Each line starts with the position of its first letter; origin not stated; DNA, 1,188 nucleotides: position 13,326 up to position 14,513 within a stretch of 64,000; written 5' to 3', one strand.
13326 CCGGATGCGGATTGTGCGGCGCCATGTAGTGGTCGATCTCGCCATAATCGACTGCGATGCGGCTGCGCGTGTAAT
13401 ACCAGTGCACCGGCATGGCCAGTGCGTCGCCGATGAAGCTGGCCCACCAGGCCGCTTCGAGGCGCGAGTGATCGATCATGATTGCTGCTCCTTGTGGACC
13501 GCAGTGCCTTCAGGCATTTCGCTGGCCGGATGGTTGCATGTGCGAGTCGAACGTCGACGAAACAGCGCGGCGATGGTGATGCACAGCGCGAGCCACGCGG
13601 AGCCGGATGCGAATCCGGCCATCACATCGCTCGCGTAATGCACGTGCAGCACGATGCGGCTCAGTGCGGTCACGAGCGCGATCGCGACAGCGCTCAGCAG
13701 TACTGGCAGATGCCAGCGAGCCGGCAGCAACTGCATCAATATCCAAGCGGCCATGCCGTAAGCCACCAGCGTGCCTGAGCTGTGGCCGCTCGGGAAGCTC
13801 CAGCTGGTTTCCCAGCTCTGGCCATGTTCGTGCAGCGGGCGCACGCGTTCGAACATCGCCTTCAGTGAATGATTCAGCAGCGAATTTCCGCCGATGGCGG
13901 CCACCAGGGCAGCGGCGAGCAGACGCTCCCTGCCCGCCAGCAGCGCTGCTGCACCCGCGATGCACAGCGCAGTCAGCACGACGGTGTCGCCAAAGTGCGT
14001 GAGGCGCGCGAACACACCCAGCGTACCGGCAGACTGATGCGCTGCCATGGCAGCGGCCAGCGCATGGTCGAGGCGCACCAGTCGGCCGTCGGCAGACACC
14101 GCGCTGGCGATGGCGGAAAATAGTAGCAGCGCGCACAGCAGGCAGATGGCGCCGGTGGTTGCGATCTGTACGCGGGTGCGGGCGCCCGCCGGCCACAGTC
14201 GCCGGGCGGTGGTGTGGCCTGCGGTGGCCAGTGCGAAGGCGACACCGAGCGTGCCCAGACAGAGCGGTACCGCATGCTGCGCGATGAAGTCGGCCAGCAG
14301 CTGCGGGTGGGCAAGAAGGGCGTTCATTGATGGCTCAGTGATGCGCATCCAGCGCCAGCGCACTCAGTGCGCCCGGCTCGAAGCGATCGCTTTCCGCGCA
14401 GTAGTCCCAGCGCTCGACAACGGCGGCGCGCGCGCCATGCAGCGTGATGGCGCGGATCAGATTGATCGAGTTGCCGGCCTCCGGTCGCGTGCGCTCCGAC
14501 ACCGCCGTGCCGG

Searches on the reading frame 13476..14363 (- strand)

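Call 81: search_protein_families(library=pfam, proteins=[window:13476-14363:-], max_evalue=0.00001)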
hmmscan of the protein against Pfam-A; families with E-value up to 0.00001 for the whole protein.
window:13476-14363:- (295 aa): 1 family
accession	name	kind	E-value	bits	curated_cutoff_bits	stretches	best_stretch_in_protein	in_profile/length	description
PF01569.27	PAP2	-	1.2e-16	61.1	27.2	1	151-265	3-125/130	PAP2 superfamily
